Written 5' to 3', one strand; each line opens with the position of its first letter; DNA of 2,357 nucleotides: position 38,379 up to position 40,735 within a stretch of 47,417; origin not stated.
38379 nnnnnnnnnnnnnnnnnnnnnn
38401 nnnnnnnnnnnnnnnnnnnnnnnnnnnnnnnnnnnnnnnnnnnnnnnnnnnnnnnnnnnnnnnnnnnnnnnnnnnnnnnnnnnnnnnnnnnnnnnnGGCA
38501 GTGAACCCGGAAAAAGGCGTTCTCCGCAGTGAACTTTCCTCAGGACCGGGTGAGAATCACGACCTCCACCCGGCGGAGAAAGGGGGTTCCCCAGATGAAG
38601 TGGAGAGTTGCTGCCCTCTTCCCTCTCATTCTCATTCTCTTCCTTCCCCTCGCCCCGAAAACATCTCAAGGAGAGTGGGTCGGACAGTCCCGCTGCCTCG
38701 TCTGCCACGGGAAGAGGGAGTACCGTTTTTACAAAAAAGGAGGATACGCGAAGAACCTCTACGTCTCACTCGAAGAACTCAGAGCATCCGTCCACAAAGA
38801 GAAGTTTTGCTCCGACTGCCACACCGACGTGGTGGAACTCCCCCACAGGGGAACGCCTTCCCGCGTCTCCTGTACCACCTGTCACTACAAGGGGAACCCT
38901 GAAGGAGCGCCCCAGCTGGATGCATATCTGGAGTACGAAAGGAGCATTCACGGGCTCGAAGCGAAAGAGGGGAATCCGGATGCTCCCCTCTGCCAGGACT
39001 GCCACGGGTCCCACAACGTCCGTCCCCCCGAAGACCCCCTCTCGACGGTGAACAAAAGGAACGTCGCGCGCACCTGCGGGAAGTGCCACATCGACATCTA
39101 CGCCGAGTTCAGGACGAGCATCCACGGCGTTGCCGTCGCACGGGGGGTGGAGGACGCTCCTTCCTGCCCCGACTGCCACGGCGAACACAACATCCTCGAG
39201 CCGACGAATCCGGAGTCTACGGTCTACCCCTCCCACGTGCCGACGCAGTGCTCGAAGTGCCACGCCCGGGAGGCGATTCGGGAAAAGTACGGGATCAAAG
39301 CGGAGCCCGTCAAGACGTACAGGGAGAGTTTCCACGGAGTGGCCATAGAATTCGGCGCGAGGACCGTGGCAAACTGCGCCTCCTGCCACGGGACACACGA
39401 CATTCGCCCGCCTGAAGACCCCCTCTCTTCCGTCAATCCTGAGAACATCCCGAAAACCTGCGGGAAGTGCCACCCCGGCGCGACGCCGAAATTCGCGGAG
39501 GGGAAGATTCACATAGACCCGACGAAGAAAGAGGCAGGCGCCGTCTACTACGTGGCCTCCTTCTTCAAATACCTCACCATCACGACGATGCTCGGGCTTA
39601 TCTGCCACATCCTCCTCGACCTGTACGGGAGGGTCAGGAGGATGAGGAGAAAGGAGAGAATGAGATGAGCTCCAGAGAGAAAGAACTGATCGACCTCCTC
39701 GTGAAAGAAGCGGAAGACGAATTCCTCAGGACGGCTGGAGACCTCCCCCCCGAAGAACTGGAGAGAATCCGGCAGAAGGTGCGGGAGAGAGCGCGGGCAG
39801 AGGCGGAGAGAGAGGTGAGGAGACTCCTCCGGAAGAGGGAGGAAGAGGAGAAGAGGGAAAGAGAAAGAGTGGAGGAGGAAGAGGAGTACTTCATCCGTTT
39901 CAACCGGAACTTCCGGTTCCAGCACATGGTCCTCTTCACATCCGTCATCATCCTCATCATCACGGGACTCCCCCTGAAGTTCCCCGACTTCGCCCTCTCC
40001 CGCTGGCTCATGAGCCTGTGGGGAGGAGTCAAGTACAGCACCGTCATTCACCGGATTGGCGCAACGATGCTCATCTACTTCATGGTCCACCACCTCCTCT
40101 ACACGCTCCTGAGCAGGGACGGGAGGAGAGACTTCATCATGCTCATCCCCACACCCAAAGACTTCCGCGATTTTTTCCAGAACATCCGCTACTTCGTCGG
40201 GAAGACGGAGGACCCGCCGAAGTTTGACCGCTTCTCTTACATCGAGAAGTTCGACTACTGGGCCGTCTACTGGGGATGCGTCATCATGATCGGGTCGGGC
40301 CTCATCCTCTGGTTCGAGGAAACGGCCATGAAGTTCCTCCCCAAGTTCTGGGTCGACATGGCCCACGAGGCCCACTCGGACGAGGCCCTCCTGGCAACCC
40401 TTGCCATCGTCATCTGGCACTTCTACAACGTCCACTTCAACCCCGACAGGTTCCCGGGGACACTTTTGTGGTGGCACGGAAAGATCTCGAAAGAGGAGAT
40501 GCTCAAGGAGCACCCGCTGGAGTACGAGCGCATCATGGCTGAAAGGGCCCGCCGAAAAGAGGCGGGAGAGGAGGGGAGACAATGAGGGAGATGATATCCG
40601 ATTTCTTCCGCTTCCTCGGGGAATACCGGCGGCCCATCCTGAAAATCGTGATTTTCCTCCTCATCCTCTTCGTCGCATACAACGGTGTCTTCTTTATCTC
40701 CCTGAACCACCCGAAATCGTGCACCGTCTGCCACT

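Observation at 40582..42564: The two NapC/NirT-like cytochromes are paralogs with a conserved non-canonical CX4CH site, and one carries a duplicated 5-heme module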

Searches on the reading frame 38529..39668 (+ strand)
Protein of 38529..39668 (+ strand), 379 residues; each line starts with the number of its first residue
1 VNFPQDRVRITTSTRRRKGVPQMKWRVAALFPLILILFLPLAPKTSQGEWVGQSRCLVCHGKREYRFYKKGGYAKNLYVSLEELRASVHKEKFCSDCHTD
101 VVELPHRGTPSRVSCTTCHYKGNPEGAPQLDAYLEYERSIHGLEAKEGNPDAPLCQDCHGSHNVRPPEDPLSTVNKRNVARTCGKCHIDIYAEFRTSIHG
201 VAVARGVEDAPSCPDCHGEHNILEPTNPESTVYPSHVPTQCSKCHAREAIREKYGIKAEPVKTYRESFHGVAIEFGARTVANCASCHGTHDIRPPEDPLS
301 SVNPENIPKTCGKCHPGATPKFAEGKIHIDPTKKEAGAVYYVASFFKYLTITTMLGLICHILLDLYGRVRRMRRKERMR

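Call 8: search_protein_families(library=pfam, proteins=[window:38529-39668:+], max_evalue=0.001)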
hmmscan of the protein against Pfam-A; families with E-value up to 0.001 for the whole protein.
window:38529-39668:+ (379 aa): 6 families
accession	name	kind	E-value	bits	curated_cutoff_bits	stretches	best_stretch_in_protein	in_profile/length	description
PF14522.11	Cytochrome_C7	-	2.6e-14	53.2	24.8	2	155-217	16-66/67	Cytochrome c7 and related cytochrome c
PF22113.1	Mtrc-MtrF_II-IV_dom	-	5.1e-12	46.1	30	1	88-220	4-166/176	Outer membrane cytochrome MtrC/MtrF-like, domains II/IV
PF14537.11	Cytochrom_c3_2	-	8.3e-10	39.4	25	0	89-187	2-78/79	Cytochrome c3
PF09699.15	Paired_CXXCH_1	-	1.9e-06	27.9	20.6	0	155-187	9-36/41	Doubled CXXCH motif (Paired_CXXCH_1)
PF03264.19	Cytochrom_NNT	-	1.1e-05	25.7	24.1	0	54-102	126-168/174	NapC/NirT cytochrome c family, N-terminal region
PF22678.1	Cytochrom_c_NrfB-like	-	0.00059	20.7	27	0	56-119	1-65/89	Cytochrome c-type protein NrfB-like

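Call 9: search_protein_families(library=ncbifam, proteins=[window:38529-39668:+], max_evalue=0.01)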
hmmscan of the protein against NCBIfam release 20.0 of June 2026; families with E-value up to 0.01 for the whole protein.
window:38529-39668:+ (379 aa): 4 families
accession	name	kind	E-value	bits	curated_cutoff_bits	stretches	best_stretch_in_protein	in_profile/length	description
NF045713.1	CxxCH_16_HmcA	equivalog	1.5e-08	33.7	400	1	54-251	77-258/541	sulfate respiration complex hexadecaheme cytochrome HmcA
TIGR04257.1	nanowire_3heme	domain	4.2e-06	26.8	40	0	154-188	25-59/75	c(7)-type cytochrome triheme domain-containing protein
TIGR02161.1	napC_nirT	subfamily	0.0028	17.6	310.6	1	174-222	39-87/185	periplasmic nitrate (or nitrite) reductase c-type cytochrome, NapC/NirT family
NF008659.0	PRK11659.1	equivalog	0.0074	16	184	0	173-317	39-169/188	cytochrome c nitrite reductase pentaheme subunit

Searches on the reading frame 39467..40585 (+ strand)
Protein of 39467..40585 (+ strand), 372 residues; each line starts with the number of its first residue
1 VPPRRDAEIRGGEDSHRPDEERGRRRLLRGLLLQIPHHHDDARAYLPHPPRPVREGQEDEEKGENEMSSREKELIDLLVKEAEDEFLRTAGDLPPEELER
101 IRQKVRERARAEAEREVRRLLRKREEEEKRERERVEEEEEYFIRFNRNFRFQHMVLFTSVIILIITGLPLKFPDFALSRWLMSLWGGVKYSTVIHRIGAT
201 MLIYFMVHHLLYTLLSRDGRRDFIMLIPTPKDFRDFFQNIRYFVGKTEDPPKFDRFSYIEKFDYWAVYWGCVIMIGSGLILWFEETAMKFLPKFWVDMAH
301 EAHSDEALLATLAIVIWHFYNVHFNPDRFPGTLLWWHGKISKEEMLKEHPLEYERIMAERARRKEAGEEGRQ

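Call 8: search_protein_families(library=pfam, proteins=[window:39467-40585:+], max_evalue=0.001)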
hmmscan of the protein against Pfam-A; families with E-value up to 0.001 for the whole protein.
window:39467-40585:+ (372 aa): 1 family
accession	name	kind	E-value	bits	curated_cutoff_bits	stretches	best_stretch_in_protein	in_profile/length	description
PF01292.26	Ni_hydr_CYTB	-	1.3e-13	51.6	30.1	2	143-224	93-172/179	Prokaryotic cytochrome b561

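Call 9: search_protein_families(library=ncbifam, proteins=[window:39467-40585:+], max_evalue=0.01)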
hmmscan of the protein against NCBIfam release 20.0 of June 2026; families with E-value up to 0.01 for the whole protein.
window:39467-40585:+ (372 aa): 4 families
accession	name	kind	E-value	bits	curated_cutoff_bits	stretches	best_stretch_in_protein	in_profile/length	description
TIGR01583.1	formate-DH-gamm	equivalog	2.1e-08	34.4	115.85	1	143-355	3-200/204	formate dehydrogenase subunit gamma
NF007924.0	PRK10639.1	equivalog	2.7e-08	33.8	341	1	139-361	4-207/211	formate dehydrogenase cytochrome b556 subunit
TIGR02125.1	CytB-hydogenase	equivalog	0.00015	21.3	121.5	1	144-290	2-148/212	Ni/Fe-hydrogenase, b-type cytochrome subunit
NF007558.0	PRK10179.1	equivalog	0.0003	20.5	339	1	228-364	81-212/217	formate dehydrogenase-N subunit gamma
